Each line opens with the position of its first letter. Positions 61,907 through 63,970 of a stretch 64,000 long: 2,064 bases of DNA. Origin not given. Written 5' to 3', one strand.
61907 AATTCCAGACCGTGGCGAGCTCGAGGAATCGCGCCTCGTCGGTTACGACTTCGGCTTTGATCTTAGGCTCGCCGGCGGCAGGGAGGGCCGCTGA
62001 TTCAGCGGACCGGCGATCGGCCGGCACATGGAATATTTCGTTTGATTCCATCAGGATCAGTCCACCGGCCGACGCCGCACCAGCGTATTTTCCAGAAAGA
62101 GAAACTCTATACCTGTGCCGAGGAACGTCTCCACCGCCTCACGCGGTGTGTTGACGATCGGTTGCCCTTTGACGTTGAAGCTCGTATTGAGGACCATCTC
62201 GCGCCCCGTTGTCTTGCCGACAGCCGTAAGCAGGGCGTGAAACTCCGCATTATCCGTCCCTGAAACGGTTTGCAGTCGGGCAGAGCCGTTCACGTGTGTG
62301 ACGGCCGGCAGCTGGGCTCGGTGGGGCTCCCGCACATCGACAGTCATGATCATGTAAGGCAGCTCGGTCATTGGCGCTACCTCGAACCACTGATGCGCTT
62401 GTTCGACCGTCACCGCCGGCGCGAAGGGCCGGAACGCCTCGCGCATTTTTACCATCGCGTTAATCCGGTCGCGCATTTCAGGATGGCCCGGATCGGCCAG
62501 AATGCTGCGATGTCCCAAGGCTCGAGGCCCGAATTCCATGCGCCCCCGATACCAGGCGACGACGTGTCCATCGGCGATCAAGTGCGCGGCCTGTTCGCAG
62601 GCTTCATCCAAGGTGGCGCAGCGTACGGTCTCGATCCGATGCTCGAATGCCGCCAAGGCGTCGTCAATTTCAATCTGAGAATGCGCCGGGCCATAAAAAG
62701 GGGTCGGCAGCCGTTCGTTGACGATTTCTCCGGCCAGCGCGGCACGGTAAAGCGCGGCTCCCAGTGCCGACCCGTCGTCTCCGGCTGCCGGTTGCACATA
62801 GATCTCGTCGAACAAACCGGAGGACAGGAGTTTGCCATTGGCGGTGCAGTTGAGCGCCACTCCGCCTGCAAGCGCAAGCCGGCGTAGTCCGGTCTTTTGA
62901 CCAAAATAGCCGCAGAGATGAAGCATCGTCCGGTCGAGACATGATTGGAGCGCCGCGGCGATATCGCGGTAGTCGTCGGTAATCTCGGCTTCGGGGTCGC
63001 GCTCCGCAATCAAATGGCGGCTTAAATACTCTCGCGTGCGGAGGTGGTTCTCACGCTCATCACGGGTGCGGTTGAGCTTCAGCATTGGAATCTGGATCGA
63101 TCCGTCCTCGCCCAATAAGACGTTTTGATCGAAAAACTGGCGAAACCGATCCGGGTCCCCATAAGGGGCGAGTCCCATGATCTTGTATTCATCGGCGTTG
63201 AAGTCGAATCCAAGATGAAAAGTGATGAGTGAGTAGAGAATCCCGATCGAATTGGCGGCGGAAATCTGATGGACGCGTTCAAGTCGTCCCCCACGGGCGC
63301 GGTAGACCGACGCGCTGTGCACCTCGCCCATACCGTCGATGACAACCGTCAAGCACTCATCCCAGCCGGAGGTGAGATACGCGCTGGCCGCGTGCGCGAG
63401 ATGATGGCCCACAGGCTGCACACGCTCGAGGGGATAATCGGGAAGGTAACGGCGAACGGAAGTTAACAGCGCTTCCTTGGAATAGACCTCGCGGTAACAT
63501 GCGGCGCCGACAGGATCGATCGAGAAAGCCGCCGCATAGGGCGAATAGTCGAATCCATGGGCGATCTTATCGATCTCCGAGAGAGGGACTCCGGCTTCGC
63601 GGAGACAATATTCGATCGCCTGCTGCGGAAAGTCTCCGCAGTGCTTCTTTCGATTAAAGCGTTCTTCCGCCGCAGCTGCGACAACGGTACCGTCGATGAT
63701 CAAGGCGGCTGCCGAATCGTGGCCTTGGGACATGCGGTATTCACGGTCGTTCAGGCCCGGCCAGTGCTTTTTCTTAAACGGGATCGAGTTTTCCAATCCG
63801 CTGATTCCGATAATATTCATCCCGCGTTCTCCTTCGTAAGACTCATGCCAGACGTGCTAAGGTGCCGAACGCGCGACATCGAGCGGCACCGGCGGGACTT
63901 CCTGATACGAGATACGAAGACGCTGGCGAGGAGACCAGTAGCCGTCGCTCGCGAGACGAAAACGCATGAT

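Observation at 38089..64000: Single-strand polysaccharide gene train of at least 26 kb mixing alginate-like core genes with unusually heavy decoration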

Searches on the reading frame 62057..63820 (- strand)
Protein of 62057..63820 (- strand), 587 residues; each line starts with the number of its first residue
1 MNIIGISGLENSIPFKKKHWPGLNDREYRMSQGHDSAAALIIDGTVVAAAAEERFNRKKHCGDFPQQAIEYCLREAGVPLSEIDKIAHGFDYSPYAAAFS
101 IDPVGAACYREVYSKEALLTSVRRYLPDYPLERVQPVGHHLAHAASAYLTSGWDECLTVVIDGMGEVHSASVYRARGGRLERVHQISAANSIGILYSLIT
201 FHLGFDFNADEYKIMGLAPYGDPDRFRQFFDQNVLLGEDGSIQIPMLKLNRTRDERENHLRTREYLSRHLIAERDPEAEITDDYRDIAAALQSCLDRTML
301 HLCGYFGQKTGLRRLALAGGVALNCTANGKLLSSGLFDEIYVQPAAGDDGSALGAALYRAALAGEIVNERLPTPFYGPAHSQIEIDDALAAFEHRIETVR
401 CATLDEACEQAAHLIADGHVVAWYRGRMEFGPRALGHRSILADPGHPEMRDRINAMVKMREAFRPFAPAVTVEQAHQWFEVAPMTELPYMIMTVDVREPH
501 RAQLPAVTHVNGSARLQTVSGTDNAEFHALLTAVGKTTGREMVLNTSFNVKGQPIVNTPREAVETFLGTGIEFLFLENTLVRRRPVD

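Call 6: search_protein_families(library=pfam, proteins=[window:62057-63820:-], max_evalue=0.01)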
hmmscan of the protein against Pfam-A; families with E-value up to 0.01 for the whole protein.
window:62057-63820:- (587 aa): 2 families
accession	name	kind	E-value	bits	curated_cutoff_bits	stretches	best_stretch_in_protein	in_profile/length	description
PF16861.10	Carbam_trans_C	-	6e-68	228.1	27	1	412-583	1-170/170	Carbamoyltransferase C-terminus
PF02543.21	Carbam_trans_N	-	8.3e-59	200.2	24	1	34-357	10-346/346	Carbamoyltransferase N-terminus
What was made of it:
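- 62057..63820 (-): g18: NodU/CmcH-type O-carbamoyltransferase. Call 6: Carbam_trans_N 200 bits and Carbam_trans_C 228 bits.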

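Call 8: search_protein_families(library=ncbifam, proteins=[window:62057-63820:-], max_evalue=0.001)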
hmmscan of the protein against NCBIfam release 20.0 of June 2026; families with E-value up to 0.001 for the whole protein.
window:62057-63820:- (587 aa): 2 families
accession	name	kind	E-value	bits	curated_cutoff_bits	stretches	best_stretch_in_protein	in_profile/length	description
NF041651.1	nodul_NodU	equivalog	8.1e-46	156.9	1000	1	296-555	286-529/556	nodulation protein NodU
TIGR00143.1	hypF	equivalog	0.00035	18.8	466.1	0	133-187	468-529/741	carbamoyltransferase HypF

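Call 11: find_encoding_contigs(protein=window:62057-63820:-, flank=10000, max_places=4)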
Protein window:62057-63820:- (587 aa): 2 contigs read that carry it; 2 places shown.
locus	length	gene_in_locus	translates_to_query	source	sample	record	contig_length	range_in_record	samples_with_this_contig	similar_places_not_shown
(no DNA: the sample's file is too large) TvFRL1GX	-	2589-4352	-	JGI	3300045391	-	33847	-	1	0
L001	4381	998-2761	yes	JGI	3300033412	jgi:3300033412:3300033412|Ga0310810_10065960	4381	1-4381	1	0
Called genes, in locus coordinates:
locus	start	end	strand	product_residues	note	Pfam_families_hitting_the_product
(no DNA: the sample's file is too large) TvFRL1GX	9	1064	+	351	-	PF00501:AMP-binding, PF13193:AMP-binding_C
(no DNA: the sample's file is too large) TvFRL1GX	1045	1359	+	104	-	PF00550:PP-binding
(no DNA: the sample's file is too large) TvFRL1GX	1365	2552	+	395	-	PF13527:Acetyltransf_9 (weak)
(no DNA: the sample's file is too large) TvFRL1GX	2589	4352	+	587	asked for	PF02543:Carbam_trans_N, PF16861:Carbam_trans_C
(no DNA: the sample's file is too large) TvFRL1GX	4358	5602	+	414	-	PF13480:Acetyltransf_6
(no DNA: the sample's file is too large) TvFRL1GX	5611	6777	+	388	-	PF13480:Acetyltransf_6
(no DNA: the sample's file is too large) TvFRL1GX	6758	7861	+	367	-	PF01522:Polysacc_deac_1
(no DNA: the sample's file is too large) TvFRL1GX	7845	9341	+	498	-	PF01943:Polysacc_synt, PF13440:Polysacc_synt_3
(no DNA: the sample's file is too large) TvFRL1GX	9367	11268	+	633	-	PF13522:GATase_6, PF13537:GATase_7, PF00733:Asn_synthase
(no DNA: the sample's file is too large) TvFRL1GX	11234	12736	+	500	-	-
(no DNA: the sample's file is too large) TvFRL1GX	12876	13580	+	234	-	PF02353:CMAS (weak), PF13489:Methyltransf_23, PF13847:Methyltransf_31, PF08241:Methyltransf_11, PF08242:Methyltransf_12, PF13649:Methyltransf_25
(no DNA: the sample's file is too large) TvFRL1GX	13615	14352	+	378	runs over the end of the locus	PF13439:Glyco_transf_4, PF20706:GT4-conflict, PF00534:Glycos_transf_1, PF13692:Glyco_trans_1_4, PF13524:Glyco_trans_1_2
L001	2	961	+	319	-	?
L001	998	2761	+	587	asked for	PF02543:Carbam_trans_N, PF16861:Carbam_trans_C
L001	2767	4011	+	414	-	PF13480:Acetyltransf_6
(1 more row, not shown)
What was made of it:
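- Upstream genes on a contig with an identical carbamoyltransferase (AMP-binding, PP-binding, 395-aa protein): call 11. The window ends before them, and the contig carrying identical genes stops at the adenylation enzyme (call 11).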

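Call 14: find_related_loci(query=window:62057-63820:-, collection=genome_contigs, flank=10000)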
Query window:62057-63820:- (587 aa) in genome_contigs; peptide patterns used: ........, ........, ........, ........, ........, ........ (x = any residue, [..] = any of these).
201 stretches matched a pattern; 177 encode a relative of the query (tblastn E <= 1e-3); the best 80 are kept; 80 distinct loci.
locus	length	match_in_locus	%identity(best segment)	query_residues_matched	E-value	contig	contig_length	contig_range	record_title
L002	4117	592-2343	82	1-584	0e+0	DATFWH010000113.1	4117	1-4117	MAG TPA_asm: Candidatus Binatia bacterium isolate SMAG_U9485 k141_3050689, whole genome shotgun sequence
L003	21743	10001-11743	81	1-581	0e+0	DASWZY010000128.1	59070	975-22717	MAG TPA_asm: Candidatus Binatia bacterium isolate SMAG_U3751 k141_3290875, whole genome shotgun sequence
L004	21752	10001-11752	81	1-584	0e+0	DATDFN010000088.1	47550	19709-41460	MAG TPA_asm: Candidatus Binatia bacterium isolate SMAG_U227 k141_314306, whole genome shotgun sequence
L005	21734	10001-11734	80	1-578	0e+0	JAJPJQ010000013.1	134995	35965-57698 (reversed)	MAG: Proteobacteria bacterium isolate Centralia_MAG_52 k107_2024768, whole genome shotgun sequence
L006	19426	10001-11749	74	1-584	0e+0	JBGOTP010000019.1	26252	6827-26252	MAG: Vicinamibacteria bacterium isolate OBJ_0618_7090110_16 k141_2715131_length_26252_cov_17.4850, whole genome shotgun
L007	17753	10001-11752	71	1-584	0e+0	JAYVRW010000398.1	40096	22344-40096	MAG: Blastocatellia bacterium isolate GL73_DN_metabat_76 GL73_DN_metabat_76_397, whole genome shotgun sequence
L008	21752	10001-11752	71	1-584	0e+0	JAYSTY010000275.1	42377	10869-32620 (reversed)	MAG: Blastocatellia bacterium isolate GFS_12554 GFS_12554_274, whole genome shotgun sequence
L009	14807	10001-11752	73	1-584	0e+0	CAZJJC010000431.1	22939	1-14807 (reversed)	MAG TPA_asm: uncultured Enterobacteriaceae bacterium isolate binchicken_co31_55 genome assembly, contig: k141_4401025, w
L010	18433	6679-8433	73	1-584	0e+0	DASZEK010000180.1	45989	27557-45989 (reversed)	MAG TPA_asm: Pyrinomonadaceae bacterium isolate SMAG_U6492 k141_508581, whole genome shotgun sequence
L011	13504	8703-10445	72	1-581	0e+0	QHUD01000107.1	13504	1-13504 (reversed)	MAG: Gemmatimonadetes bacterium isolate AG36 14_0927_12_20cm_scaffold_2568_curated, whole genome shotgun sequence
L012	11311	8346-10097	73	1-583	0e+0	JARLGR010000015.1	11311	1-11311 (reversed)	MAG: Mycobacterium sp. isolate MAG_BA163 MetaBAT2_Bin_163_sub_Anoxic_k141_68480, whole genome shotgun sequence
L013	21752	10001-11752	72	1-584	0e+0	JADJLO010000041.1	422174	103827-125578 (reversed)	MAG: Acidobacteria bacterium isolate EsbW_18-Q3-R4-48_BAT3C.194 tig01102072-10-4219710, whole genome shotgun sequence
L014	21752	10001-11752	73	1-583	0e+0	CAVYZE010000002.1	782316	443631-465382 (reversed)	MAG: uncultured Actinomycetota bacterium isolate MFD02248.bin.1.166 genome assembly, contig: contig_10868, whole genome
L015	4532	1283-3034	72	1-584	0e+0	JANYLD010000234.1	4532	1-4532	MAG: Armatimonadetes bacterium isolate GL140_5_metabinner_89_sub GL140_5_k141_2594697, whole genome shotgun sequence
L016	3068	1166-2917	72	1-584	0e+0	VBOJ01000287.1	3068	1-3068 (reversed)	MAG: Nitrospirae bacterium isolate NS_7 14_1009_16_40cm_scaffold_214653, whole genome shotgun sequence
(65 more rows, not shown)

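Call 18: search_protein_families(library=pfam, proteins=[L005:118-723:+, L005:736-2208:+, L005:1932-3215:+, L005:3280-4605:+, L005:4587-5822:+, L005:5827-6891:+, L005:6888-8495:+, L005:8476-8787:+, L005:8912-9982:+], max_evalue=0.001)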
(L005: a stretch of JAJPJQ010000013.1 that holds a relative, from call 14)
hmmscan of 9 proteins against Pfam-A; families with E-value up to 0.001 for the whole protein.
L005:118-723:+ (201 aa): 2 families
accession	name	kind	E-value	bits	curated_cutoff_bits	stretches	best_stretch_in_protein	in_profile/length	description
PF13614.12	AAA_31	-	6.3e-09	36.5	27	1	2-112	18-131/177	AAA domain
PF10609.15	ParA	-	6.3e-05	22.9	27.1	1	2-109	20-122/246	NUBPL iron-transfer P-loop NTPase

L005:736-2208:+ (490 aa): 3 families
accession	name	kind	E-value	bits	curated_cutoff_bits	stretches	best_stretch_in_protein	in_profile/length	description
PF02397.22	Bac_transf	-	4.5e-61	205.9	27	1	275-465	2-178/179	Bacterial sugar transferase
PF13727.12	CoA_binding_3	-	1e-07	32.6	25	1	56-211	3-149/175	CoA-binding domain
PF25748.1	Herpes_ORF30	-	0.0006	19.8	27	1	408-444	106-142/210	Ictalurid herpesvirus ORF30 protein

L005:1932-3215:+ (427 aa): 8 families
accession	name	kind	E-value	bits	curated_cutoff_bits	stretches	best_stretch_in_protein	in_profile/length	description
PF08241.18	Methyltransf_11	-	5.6e-20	72.2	21.2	1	201-293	1-94/95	Methyltransferase domain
PF13649.12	Methyltransf_25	-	3.5e-17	63.3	27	1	201-290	2-97/97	Methyltransferase domain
PF08242.18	Methyltransf_12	-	2.8e-16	60.5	30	1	201-292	1-98/98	Methyltransferase domain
PF13847.12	Methyltransf_31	-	4.8e-12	46.2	27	1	200-297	7-112/145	Methyltransferase domain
PF13489.12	Methyltransf_23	-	2.6e-10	40.7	27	1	200-295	26-117/164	Methyltransferase domain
PF03966.22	Trm112p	-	3.4e-08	33.7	22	1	102-145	5-40/40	Trm112p-like protein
PF01209.24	Ubie_methyltran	-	6.6e-06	26.1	20.1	1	194-294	45-151/233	ubiE/COQ5 methyltransferase family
PF08003.17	Methyltransf_9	-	7.9e-06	25.5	23.8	1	194-273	113-196/315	Protein of unknown function (DUF1698)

L005:3280-4605:+ (441 aa): 1 family
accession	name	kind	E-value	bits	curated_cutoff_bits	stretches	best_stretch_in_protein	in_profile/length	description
PF04932.20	Wzy_C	-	1.4e-21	77.2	31.7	1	223-361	2-149/149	O-Antigen ligase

L005:4587-5822:+ (411 aa): 7 families
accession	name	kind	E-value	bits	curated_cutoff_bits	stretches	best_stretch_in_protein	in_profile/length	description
PF13692.12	Glyco_trans_1_4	-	3.3e-40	138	27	1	196-340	2-142/142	Glycosyl transferases group 1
PF00534.26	Glycos_transf_1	-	2.7e-38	131.7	26.4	1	184-354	4-172/172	Glycosyl transferases group 1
PF13439.12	Glyco_transf_4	-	4.6e-22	79.3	28.5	1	17-175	1-170/170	Glycosyltransferase Family 4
PF13579.12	Glyco_trans_4_4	-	3.1e-16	60.5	29.7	1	18-170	1-158/158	Glycosyl transferase 4-like domain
PF13524.12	Glyco_trans_1_2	-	4.8e-08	33.5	25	1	222-367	10-141/144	Glycosyl transferase-like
PF13477.12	Glyco_trans_4_2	-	2.8e-06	28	23.4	1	21-146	10-138/139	Glycosyl transferase 4-like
PF20706.3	GT4-conflict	-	0.00011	21.8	26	1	196-344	198-361/385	Family 4 Glycosyltransferase in conflict systems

L005:5827-6891:+ (354 aa): 1 family
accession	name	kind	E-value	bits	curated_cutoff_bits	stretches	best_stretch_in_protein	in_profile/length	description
PF00296.26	Bac_luciferase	-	2.2e-28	100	27.9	1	37-326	13-313/314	Luciferase-like monooxygenase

L005:6888-8495:+ (535 aa): 2 families
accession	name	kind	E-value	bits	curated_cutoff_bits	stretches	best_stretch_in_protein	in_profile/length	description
PF00501.34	AMP-binding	-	6.5e-79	265.9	29.9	1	12-382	4-384/384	AMP-binding enzyme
PF13193.12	AMP-binding_C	-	7e-09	36.9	24.5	1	441-517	1-76/76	AMP-binding enzyme C-terminal domain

L005:8476-8787:+ (103 aa): 1 family
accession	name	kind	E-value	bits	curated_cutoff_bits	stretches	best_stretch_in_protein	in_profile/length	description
PF00550.31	PP-binding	-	1.6e-10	41.5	20.8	1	22-89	1-67/67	Phosphopantetheine attachment site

L005:8912-9982:+ (356 aa): 0 families
